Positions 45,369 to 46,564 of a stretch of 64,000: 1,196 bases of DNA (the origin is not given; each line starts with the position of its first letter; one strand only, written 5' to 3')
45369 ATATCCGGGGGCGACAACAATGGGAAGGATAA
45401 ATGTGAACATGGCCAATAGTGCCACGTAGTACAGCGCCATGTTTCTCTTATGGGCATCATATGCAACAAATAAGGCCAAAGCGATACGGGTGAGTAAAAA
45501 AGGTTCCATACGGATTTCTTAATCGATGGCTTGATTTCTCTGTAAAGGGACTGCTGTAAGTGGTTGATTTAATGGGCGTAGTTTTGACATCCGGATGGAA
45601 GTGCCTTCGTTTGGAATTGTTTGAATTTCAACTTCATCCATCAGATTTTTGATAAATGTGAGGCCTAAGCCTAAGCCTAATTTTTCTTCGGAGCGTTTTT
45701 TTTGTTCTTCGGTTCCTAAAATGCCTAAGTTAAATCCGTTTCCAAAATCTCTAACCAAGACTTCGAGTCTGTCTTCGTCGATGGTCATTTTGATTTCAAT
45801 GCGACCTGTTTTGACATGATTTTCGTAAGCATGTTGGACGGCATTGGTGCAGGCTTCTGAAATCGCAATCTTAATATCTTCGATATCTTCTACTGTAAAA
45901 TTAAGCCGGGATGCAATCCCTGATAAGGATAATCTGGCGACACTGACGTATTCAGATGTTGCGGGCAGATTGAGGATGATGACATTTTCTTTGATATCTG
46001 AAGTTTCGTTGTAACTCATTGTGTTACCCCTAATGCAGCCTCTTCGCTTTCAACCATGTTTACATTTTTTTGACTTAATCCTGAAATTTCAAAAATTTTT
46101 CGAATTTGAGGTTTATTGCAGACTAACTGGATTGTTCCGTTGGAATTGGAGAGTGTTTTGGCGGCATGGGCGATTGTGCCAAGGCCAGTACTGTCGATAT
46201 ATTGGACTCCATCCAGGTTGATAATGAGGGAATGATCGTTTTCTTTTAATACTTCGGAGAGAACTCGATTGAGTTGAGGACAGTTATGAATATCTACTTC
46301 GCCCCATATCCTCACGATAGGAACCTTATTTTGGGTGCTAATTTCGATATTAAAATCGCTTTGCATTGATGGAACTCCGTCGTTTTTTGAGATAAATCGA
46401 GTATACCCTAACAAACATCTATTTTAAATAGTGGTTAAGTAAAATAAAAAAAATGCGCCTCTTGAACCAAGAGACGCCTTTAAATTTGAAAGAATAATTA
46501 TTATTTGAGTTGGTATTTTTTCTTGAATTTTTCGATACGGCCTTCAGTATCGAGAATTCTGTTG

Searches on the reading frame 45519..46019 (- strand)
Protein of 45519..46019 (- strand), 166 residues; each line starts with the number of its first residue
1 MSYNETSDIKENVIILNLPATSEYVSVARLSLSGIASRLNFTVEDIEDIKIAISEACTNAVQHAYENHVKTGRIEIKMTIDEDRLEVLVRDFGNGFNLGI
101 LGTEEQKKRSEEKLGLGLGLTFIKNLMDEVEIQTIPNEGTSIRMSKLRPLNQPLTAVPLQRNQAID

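Call 71: search_protein_families(library=pfam, proteins=[window:45519-46019:-], max_evalue=0.00001)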
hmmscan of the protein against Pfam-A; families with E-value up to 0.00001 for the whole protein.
window:45519-46019:- (166 aa): 2 families
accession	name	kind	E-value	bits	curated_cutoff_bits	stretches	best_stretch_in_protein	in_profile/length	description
PF13581.12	HATPase_c_2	-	4.1e-30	104.8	27.4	1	18-146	1-127/127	Histidine kinase-like ATPase domain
PF02518.31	HATPase_c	-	1.3e-10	42.1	26.4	1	45-144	2-105/111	Histidine kinase-, DNA gyrase B-, and HSP90-like ATPase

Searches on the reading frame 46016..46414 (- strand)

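Call 71: search_protein_families(library=pfam, proteins=[window:46016-46414:-], max_evalue=0.00001)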
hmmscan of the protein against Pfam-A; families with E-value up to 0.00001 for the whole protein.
window:46016-46414:- (132 aa): 2 families
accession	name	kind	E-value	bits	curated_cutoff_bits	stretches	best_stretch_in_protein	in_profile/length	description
PF01740.26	STAS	-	2.4e-20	72.7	22.6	1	22-127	1-106/106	STAS domain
PF13466.11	STAS_2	-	3e-10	40.6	29.2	1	35-113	2-79/80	STAS domain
